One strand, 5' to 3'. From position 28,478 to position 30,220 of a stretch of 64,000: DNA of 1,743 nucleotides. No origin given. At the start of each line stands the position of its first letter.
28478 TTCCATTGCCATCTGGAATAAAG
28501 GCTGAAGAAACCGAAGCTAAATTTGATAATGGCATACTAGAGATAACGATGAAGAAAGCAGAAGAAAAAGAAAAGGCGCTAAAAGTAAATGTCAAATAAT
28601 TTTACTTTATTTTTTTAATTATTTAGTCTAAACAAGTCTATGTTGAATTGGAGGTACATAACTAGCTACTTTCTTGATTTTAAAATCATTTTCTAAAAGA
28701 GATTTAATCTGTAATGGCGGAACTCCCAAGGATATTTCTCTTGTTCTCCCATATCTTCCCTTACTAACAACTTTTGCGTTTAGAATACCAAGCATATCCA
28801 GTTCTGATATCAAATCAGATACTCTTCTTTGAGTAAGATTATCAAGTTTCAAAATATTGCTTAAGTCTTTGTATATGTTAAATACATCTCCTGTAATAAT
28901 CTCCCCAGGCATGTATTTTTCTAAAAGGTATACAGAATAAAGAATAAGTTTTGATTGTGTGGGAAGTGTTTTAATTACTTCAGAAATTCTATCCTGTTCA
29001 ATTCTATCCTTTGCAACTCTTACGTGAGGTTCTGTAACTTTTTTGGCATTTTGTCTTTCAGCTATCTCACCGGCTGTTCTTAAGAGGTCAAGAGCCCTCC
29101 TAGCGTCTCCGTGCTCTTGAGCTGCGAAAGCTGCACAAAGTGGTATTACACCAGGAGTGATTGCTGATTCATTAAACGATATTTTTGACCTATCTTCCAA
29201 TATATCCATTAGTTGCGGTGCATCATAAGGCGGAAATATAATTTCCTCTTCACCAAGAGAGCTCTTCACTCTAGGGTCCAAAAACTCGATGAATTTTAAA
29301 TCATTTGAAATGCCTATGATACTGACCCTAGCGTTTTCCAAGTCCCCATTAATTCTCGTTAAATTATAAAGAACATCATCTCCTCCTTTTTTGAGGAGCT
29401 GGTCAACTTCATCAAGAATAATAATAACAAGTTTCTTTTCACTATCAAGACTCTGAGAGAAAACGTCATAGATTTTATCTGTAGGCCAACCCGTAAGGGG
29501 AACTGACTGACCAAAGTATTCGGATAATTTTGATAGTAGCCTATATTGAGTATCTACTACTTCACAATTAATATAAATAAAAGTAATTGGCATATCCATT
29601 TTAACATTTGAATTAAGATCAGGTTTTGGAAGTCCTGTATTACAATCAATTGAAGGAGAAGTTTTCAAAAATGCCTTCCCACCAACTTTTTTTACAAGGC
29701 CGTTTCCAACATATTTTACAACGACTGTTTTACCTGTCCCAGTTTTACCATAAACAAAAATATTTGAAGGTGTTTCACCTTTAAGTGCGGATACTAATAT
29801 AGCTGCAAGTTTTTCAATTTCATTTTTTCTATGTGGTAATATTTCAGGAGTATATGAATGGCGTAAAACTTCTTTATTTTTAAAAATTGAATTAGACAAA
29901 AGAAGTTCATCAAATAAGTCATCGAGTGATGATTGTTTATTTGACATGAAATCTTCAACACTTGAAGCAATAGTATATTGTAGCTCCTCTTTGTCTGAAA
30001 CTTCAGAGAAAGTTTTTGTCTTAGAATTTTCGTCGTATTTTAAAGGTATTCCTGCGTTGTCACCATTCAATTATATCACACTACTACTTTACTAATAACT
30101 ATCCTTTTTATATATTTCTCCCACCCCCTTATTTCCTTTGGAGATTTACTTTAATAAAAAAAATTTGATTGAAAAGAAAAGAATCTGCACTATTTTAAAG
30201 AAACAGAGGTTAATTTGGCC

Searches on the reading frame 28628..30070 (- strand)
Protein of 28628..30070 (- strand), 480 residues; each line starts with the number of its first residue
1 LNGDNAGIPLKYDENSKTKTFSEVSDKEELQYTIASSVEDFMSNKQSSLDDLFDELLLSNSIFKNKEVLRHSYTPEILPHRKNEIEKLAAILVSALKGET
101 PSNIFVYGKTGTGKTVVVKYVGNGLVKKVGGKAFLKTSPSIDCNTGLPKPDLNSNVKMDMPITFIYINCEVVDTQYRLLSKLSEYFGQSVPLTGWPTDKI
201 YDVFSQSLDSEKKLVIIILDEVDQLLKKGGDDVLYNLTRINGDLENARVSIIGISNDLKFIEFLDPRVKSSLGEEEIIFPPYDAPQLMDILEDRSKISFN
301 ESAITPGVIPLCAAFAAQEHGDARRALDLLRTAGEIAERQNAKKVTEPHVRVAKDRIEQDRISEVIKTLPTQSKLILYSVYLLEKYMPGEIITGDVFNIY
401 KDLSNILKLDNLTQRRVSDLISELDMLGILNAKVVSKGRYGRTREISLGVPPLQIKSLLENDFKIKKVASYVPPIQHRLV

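Call 4: search_protein_families(library=pfam, proteins=[window:28628-30070:-])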
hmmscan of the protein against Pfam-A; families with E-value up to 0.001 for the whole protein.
window:28628-30070:- (480 aa): 8 families
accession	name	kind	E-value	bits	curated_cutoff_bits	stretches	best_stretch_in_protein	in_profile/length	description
PF09079.17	Cdc6_C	-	3.8e-29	101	25.1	1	364-456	1-94/96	CDC6, C terminal winged helix domain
PF22703.2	Cdc6_lid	-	2.7e-28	98.1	27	1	289-354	2-67/68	Cdc6 AAA+ ATPase-type lid domain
PF13191.12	AAA_16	-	1.4e-08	35.8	32.6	1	78-239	2-157/167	AAA ATPase domain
PF13401.12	AAA_22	-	2.3e-08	34.8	27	1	100-242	4-109/130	AAA domain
PF22606.2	Cdc6-ORC-like_ATPase_lid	-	6e-08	32.9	27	1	282-339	1-58/60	Cdc6/ORC-like, ATPase lid domain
PF00004.35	AAA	-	5.1e-07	30.7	21.2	1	105-264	2-114/131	ATPase family associated with various cellular activities (AAA)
PF01637.24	ATPase_2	-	3.9e-05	24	33.2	1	81-240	4-138/225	ATPase domain predominantly from Archaea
PF00270.35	DEAD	-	0.00026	21.2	26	0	101-253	14-155/167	DEAD/DEAH box helicase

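Call 13: find_homologous_proteins(query=window:28628-30070:-, max_evalue=1e-30)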
Query window:28628-30070:- (480 aa): 8000 proteins with E <= 1e-30 among 8000 candidates; the best 120 are listed.
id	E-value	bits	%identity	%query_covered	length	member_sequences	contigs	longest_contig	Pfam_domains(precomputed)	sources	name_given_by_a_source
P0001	7.4e-295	996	96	99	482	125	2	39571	PF22703.3,PF22606.3,PF00004.36,PF13401.13,PF01637.25,PF09079.18,PF13191.13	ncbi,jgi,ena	ncbi:MAG: orc1/cdc6 family replication initiation protein [Methanofastidiosum sp.]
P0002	1.7e-217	741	97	72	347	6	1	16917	PF22703.3,PF22606.3,PF00004.36,PF13401.13,PF01637.25,PF13191.13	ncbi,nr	ncbi:MAG TPA: orc1/cdc6 family replication initiation protein, partial [Methanofastidiosum sp.]|nr:o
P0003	1.4e-197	675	96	67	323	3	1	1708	PF22703.3,PF22606.3,PF09079.18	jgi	jgi:cell division control protein 6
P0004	1.4e-197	675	95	67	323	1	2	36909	PF22703.3,PF22606.3,PF09079.18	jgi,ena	-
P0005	2.7e-193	661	69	90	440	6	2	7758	PF22703.3,PF07693.21,PF22606.3,PF00004.36,PF13401.13,PF01637.25,PF09079.18,PF13191.13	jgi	-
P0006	7.2e-192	656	69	91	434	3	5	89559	PF22703.3,PF07693.21,PF00004.36,PF13401.13,PF01637.25,PF09079.18,PF13191.13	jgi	-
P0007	9.1e-192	656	69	90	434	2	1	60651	PF22703.3,PF07693.21,PF22606.3,PF00004.36,PF13401.13,PF01637.25,PF09079.18,PF13191.13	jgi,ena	-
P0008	1.3e-190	652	65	94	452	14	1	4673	PF22703.3,PF00004.36,PF13401.13,PF01637.25,PF09079.18,PF13191.13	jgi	-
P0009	1.7e-190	652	69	90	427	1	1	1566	PF22703.3,PF07693.21,PF24883.3,PF22606.3,PF00004.36,PF13401.13,PF01637.25,PF09079.18,PF13191.13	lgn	-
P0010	1.4e-189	649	69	90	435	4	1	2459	PF22703.3,PF00004.36,PF13401.13,PF01637.25,PF09079.18,PF13191.13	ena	-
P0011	5.8e-188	643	68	91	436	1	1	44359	PF22703.3,PF07693.21,PF00004.36,PF13401.13,PF01637.25,PF09079.18,PF13191.13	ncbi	ncbi:MAG: Cdc6/Cdc18 family protein [Candidatus Methanofastidiosia archaeon]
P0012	7.8e-188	643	67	91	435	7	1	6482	PF22703.3,PF00004.36,PF13401.13,PF01637.25,PF09079.18,PF13191.13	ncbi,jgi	jgi:cell division control protein 6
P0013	5.3e-186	637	66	91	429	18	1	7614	PF22703.3,PF07693.21,PF22606.3,PF13401.13,PF01637.25,PF09079.18,PF13191.13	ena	-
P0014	4.0e-185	634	67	91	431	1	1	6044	PF00270.36,PF22703.3,PF07693.21,PF22606.3,PF00004.36,PF13401.13,PF01637.25,PF09079.18,PF13191.13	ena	-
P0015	5.5e-185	634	66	91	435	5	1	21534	PF22703.3,PF22606.3,PF13401.13,PF01637.25,PF09079.18,PF13191.13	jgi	jgi:cell division control protein 6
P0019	1.1e-184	633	65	91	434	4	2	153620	PF22703.3,PF07693.21,PF22606.3,PF00004.36,PF13401.13,PF01637.25,PF09079.18,PF13191.13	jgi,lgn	jgi:cell division control protein 6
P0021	2.0e-184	632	64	91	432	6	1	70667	PF22703.3,PF22606.3,PF13401.13,PF01637.25,PF09079.18,PF13191.13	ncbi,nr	ncbi:MAG: ORC1-type DNA replication protein [Theionarchaea archaeon]|nr:ORC1-type DNA replication pr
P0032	4.2e-181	621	64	91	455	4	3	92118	PF22703.3,PF22606.3,PF00004.36,PF13401.13,PF01637.25,PF09079.18,PF13191.13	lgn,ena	-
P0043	4.2e-166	571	62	84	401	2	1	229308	PF22703.3,PF07693.21,PF22606.3,PF00004.36,PF13401.13,PF01637.25,PF09079.18,PF13191.13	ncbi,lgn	-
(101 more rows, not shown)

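Call 15: find_related_loci(query=A1, collection=genome_contigs, flank=6000)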
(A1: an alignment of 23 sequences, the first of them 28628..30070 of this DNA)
Query A1 (480 aa) in genome_contigs; peptide patterns used: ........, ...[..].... (x = any residue, [..] = any of these).
600 stretches matched a pattern (row limit reached: there are more); 564 encode a relative of the query (tblastn E <= 1e-3); the best 80 are kept; 80 distinct loci.
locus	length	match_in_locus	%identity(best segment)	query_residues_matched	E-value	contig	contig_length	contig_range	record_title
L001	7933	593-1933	65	30-479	0e+0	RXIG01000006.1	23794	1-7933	MAG: archaeon isolate NM3 k119_14502_flag_0_multi_44.7624_len_23794, whole genome shotgun sequence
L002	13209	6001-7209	59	42-473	1e-164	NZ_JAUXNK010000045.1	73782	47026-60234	MAG: Methanolobus sp. isolate C1_concoct.bin.76 C1_k141_96752, whole genome shotgun sequence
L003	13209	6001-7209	59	42-473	9e-164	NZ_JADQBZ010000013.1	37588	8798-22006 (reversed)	MAG: Methanolobus sp. isolate Soudan_28 NODE_438_length_37588_cov_47.707857, whole genome shotgun sequence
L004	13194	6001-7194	60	41-463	1e-162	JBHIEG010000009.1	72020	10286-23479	MAG: Candidatus Hydrothermarchaeota archaeon isolate b3.sp1_bin.60 NODE_30_length_72020_cov_10.298381, whole genome shot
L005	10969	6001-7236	56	41-479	4e-162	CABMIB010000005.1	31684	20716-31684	uncultured archaeon isolate LFW-280_3_1 genome assembly, contig: LFW28031_102, whole genome shotgun sequence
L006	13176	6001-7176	59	49-466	2e-161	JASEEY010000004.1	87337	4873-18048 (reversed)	MAG: Methanocellales archaeon isolate Yes46-10 NODE_4_length_87337_cov_9.084301, whole genome shotgun sequence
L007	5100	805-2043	56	40-479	9e-164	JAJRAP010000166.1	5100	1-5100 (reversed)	MAG: Candidatus Methanoperedens sp. isolate OWC_0015 OWC_0015_k121_14620779, whole genome shotgun sequence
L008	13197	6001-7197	56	52-479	4e-160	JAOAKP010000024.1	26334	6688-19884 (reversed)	MAG: Methanothrix sp. isolate SKW87 NODE_24_length_26334_cov_6.115584, whole genome shotgun sequence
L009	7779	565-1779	58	45-473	1e-159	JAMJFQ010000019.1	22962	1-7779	MAG: ANME-2 cluster archaeon isolate B4-03 NODE_267_length_22962_cov_283.303139, whole genome shotgun sequence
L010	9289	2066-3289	57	45-479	1e-159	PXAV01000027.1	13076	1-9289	MAG: Methanosarcinaceae archaeon isolate T3Sed10_220R1 T3-Sed10-C10497, whole genome shotgun sequence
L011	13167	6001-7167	59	52-466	5e-159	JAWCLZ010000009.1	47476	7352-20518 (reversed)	MAG: Methanocellales archaeon isolate JZ-2_201705_bins_257 JZ-2_201705_bins_257_scaffold_9, whole genome shotgun sequenc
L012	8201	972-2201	56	45-479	8e-159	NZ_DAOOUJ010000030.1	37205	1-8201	MAG: Methanosarcina sp. isolate AMR_MDS_2470 NODE_723_length_37205_cov_21.658358, whole genome shotgun sequence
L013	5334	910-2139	56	45-479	4e-161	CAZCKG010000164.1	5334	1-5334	MAG TPA_asm: uncultured Methanosarcinales archaeon isolate binchicken_co104_22 genome assembly, contig: NODE_12559_lengt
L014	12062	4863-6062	56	52-479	6e-159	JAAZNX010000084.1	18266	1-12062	MAG: Methanothrix sp. isolate AS27yjCOA_204 30358_AS27, whole genome shotgun sequence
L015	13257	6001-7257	56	33-476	3e-158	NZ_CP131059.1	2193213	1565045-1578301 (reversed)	Methanimicrococcus hongohii strain Hf6 chromosome, complete genome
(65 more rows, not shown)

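Call 17: find_encoding_contigs(protein=P0001, flank=4000, max_places=4)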
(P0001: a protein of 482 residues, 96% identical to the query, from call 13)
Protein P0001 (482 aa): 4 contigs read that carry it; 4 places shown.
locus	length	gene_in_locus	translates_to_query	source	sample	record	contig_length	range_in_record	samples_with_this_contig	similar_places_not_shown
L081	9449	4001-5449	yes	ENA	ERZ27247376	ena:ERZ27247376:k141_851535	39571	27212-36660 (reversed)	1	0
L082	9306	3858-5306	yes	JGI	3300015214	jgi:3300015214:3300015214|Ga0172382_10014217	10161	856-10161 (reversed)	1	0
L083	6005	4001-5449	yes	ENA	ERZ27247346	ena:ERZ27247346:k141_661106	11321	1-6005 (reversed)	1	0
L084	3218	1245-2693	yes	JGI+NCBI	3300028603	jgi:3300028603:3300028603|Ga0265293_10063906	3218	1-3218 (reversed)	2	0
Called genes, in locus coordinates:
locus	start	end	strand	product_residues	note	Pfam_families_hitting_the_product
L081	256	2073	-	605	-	PF02730:AFOR_N, PF01314:AFOR_C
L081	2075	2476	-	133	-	PF12838:Fer4_7 (weak), PF13187:Fer4_9 (weak), PF13247:Fer4_11, PF13237:Fer4_10, PF14697:Fer4_21, PF12838:Fer4_7, PF13187:Fer4_9 (weak), PF00037:Fer4, +8 more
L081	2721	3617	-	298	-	PF00557:Peptidase_M24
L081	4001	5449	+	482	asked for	PF01637:ATPase_2 (faint), PF13191:AAA_16 (weak), PF00004:AAA (weak), PF13401:AAA_22, PF22606:Cdc6-ORC-like_ATPase_lid, PF22703:Cdc6_lid, PF09079:WHD_Cdc6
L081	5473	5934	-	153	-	PF00011:HSP20, PF17886:ArsA_HSP20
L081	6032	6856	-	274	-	-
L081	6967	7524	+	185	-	-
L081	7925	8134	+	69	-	-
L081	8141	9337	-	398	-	PF00144:Beta-lactamase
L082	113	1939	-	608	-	PF02730:AFOR_N, PF01314:AFOR_C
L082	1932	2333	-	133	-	PF12838:Fer4_7 (weak), PF13187:Fer4_9 (weak), PF13247:Fer4_11, PF13237:Fer4_10, PF14697:Fer4_21, PF12838:Fer4_7, PF13187:Fer4_9 (weak), PF00037:Fer4, +8 more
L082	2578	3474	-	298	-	PF00557:Peptidase_M24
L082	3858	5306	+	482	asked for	PF01637:ATPase_2 (faint), PF13191:AAA_16 (weak), PF00004:AAA (weak), PF13401:AAA_22, PF22606:Cdc6-ORC-like_ATPase_lid, PF22703:Cdc6_lid, PF09079:WHD_Cdc6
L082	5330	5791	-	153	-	PF00011:HSP20, PF17886:ArsA_HSP20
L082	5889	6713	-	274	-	-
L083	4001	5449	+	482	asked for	PF01637:ATPase_2 (faint), PF13191:AAA_16 (weak), PF00004:AAA (weak), PF13401:AAA_22, PF22606:Cdc6-ORC-like_ATPase_lid, PF22703:Cdc6_lid, PF09079:WHD_Cdc6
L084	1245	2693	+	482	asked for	PF01637:ATPase_2 (faint), PF13191:AAA_16 (weak), PF00004:AAA (weak), PF13401:AAA_22, PF22606:Cdc6-ORC-like_ATPase_lid, PF22703:Cdc6_lid, PF09079:WHD_Cdc6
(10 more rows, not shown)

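Call 18: find_encoding_contigs(protein=P0006, flank=4000, max_places=3)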
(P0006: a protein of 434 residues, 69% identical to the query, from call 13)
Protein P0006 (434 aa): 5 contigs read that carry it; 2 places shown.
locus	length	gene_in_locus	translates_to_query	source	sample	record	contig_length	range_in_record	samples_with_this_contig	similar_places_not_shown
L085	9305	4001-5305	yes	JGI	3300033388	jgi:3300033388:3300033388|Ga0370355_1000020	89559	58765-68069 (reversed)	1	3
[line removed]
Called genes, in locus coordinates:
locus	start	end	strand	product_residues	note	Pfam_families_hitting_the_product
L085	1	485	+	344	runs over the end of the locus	PF17244:CDC24_OB3 (weak), PF01336:tRNA_anti-codon (faint), PF08646:Rep_fac-A_C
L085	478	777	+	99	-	-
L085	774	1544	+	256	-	-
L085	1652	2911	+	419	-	-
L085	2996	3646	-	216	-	PF01255:Prenyltransf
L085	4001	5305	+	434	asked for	PF01637:ATPase_2 (weak), PF07693:KAP_NTPase (faint), PF13191:AAA_16, PF00004:AAA (weak), PF13401:AAA_22, PF22703:Cdc6_lid, PF09079:WHD_Cdc6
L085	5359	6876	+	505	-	PF01336:tRNA_anti-codon (faint), PF00149:Metallophos, PF04042:DNA_pol_E_B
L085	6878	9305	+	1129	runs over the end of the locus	PF03833:PolC_DP2_N, PF24844:PolC_DP2_central, PF24846:PolC_DP2_cat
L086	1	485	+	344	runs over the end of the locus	PF17244:CDC24_OB3 (weak), PF01336:tRNA_anti-codon (faint), PF08646:Rep_fac-A_C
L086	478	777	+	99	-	-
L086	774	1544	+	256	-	-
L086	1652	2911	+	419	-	-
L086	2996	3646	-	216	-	PF01255:Prenyltransf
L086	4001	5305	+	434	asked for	PF01637:ATPase_2 (weak), PF07693:KAP_NTPase (faint), PF13191:AAA_16, PF00004:AAA (weak), PF13401:AAA_22, PF22703:Cdc6_lid, PF09079:WHD_Cdc6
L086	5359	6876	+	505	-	PF01336:tRNA_anti-codon (faint), PF00149:Metallophos, PF04042:DNA_pol_E_B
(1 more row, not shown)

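Call 19: find_encoding_contigs(protein=P0019, flank=4000, max_places=3)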
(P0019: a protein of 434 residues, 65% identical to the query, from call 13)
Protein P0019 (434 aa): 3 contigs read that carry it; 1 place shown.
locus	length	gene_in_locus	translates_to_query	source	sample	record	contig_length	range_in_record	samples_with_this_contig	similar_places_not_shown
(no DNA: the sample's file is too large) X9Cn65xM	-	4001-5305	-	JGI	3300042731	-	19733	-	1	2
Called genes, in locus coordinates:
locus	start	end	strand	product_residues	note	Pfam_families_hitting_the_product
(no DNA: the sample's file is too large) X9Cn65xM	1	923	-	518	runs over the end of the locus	PF00149:Metallophos, PF12850:Metallophos_2, PF00149:Metallophos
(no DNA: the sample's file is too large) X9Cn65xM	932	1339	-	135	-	PF00571:CBS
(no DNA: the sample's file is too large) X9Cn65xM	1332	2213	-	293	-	PF03477:ATP-cone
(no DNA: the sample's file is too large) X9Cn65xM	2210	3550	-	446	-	PF27272:CpgS_N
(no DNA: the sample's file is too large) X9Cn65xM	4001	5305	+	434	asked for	PF13191:AAA_16, PF01637:ATPase_2 (weak), PF07693:KAP_NTPase (faint), PF00004:AAA (faint), PF13401:AAA_22 (weak), PF22606:Cdc6-ORC-like_ATPase_lid, PF22703:Cdc6_lid, PF09079:WHD_Cdc6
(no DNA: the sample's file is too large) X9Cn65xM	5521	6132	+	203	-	PF01022:HTH_5, PF01978:TrmB (faint), PF12840:HTH_20 (faint), PF13412:HTH_24 (faint)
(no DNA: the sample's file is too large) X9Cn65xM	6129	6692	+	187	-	PF13240:Zn_Ribbon_1 (weak), PF13248:Zn_ribbon_3 (weak)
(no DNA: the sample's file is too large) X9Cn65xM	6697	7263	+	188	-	PF01025:GrpE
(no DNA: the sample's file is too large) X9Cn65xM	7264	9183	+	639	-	-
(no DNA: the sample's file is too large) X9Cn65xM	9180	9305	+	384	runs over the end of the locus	PF00226:DnaJ, PF01556:DnaJ_C, PF00684:DnaJ_CXXCXGXG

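Call 21: find_encoding_contigs(protein=P0007, flank=3000, max_places=2)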
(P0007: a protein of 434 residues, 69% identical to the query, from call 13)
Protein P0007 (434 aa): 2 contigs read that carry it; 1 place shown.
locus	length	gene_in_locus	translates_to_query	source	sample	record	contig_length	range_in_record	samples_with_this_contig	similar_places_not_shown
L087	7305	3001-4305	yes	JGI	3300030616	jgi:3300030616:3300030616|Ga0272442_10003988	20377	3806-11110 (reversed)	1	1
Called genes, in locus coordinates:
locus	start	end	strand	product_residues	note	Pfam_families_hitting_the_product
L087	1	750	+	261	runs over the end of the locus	-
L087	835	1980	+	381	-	-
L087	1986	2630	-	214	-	PF01255:Prenyltransf (weak)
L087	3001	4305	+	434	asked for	PF01637:ATPase_2, PF07693:KAP_NTPase (faint), PF13191:AAA_16, PF13401:AAA_22, PF00004:AAA, PF22606:Cdc6-ORC-like_ATPase_lid (weak), PF22703:Cdc6_lid, PF09079:WHD_Cdc6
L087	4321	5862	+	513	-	PF00149:Metallophos, PF04042:DNA_pol_E_B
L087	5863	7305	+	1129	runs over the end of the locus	PF03833:PolC_DP2_N, PF24844:PolC_DP2_central, PF24846:PolC_DP2_cat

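Call 22: find_encoding_contigs(protein=P0011, flank=3000, max_places=2)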
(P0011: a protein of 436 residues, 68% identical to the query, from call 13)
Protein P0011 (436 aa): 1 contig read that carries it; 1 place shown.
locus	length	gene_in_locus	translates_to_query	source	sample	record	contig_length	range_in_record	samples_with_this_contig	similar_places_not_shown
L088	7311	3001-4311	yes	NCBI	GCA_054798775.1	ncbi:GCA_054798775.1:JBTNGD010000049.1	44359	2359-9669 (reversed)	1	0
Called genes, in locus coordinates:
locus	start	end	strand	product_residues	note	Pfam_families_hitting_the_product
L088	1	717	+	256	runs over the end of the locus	PF21120: (weak)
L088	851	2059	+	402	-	-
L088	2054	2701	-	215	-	PF01255:Prenyltransf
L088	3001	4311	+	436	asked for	PF01637:ATPase_2 (weak), PF07693:KAP_NTPase (faint), PF13191:AAA_16, PF13401:AAA_22, PF00004:AAA (weak), PF22703:Cdc6_lid, PF09079:WHD_Cdc6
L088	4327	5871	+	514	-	PF01336:tRNA_anti-codon (weak), PF00149:Metallophos, PF04042:DNA_pol_E_B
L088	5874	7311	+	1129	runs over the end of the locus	PF03833:PolC_DP2_N, PF24844:PolC_DP2_central, PF24846:PolC_DP2_cat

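Call 23: find_encoding_contigs(protein=P0021, flank=3000, max_places=2)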
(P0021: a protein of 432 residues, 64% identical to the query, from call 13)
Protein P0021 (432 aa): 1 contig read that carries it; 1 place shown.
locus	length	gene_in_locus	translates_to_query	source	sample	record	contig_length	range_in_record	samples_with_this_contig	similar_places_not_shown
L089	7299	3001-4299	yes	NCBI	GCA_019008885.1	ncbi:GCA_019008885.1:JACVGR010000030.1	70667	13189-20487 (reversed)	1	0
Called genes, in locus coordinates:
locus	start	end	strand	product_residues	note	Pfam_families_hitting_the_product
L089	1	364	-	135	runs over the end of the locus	PF00571:CBS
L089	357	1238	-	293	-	PF13238:AAA_18 (weak)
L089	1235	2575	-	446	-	PF27272:CpgS_N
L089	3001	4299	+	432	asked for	PF01637:ATPase_2 (weak), PF13191:AAA_16, PF13401:AAA_22 (weak), PF22606:Cdc6-ORC-like_ATPase_lid (weak), PF22703:Cdc6_lid, PF09079:WHD_Cdc6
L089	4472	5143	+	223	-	PF12840:HTH_20, PF01022:HTH_5, PF01978:TrmB (faint), PF13412:HTH_24 (faint), PF12802:MarR_2 (weak)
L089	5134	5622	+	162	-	PF08394:Arc_trans_TRASH (faint), PF13240:Zn_Ribbon_1 (weak), PF13248:Zn_ribbon_3 (weak)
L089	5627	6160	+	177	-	PF01025:GrpE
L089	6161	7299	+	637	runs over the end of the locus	-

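Call 24: find_encoding_contigs(protein=P0032, flank=3000, max_places=2)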
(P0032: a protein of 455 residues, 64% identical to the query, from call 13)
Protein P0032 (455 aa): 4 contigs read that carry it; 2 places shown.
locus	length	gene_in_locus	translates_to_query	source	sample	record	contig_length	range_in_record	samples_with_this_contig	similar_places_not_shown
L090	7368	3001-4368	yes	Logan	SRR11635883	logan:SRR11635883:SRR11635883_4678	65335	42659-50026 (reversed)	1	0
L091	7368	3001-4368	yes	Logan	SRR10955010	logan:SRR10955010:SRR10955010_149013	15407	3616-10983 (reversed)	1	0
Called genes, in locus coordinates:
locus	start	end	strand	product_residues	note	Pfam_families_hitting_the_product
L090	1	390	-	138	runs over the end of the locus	PF00571:CBS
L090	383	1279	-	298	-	PF03477:ATP-cone (weak)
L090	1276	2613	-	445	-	PF27272:CpgS_N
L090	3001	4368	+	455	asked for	PF01637:ATPase_2 (weak), PF13191:AAA_16, PF13401:AAA_22 (weak), PF00004:AAA (faint), PF22606:Cdc6-ORC-like_ATPase_lid (weak), PF22703:Cdc6_lid, PF09079:WHD_Cdc6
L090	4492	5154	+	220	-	PF01022:HTH_5, PF12840:HTH_20, PF13412:HTH_24 (faint), PF01978:TrmB (weak), PF12802:MarR_2 (weak)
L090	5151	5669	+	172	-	PF13240:Zn_Ribbon_1 (weak), PF13248:Zn_ribbon_3 (weak)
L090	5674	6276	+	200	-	PF01025:GrpE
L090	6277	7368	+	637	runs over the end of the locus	PF00012:HSP70, PF06723:MreB_Mbl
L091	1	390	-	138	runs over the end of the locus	PF00571:CBS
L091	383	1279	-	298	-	PF03477:ATP-cone (weak)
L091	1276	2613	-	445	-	PF27272:CpgS_N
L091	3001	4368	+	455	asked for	PF01637:ATPase_2 (weak), PF13191:AAA_16, PF13401:AAA_22 (weak), PF00004:AAA (faint), PF22606:Cdc6-ORC-like_ATPase_lid (weak), PF22703:Cdc6_lid, PF09079:WHD_Cdc6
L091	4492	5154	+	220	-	PF01022:HTH_5, PF12840:HTH_20, PF13412:HTH_24 (faint), PF01978:TrmB (weak), PF12802:MarR_2 (weak)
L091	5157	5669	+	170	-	PF13240:Zn_Ribbon_1 (weak), PF13248:Zn_ribbon_3 (weak)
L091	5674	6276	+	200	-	PF01025:GrpE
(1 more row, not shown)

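Call 28: find_related_loci(query=window:28628-30070:-, collection=metagenome_contigs, flank=2500)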
Query window:28628-30070:- (480 aa) in metagenome_contigs; peptide patterns used: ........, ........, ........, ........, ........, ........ (x = any residue, [..] = any of these).
195 stretches matched a pattern; 21 encode a relative of the query (tblastn E <= 1e-3); 20 distinct loci.
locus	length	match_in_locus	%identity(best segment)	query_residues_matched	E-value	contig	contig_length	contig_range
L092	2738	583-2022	99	1-480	0e+0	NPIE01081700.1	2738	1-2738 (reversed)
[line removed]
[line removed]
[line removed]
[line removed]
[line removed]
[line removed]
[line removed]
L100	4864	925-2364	93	1-480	0e+0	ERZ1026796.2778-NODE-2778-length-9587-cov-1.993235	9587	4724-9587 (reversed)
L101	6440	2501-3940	94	1-480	0e+0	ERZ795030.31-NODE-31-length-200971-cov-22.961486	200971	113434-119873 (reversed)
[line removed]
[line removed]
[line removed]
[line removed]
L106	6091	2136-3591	93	1-480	0e+0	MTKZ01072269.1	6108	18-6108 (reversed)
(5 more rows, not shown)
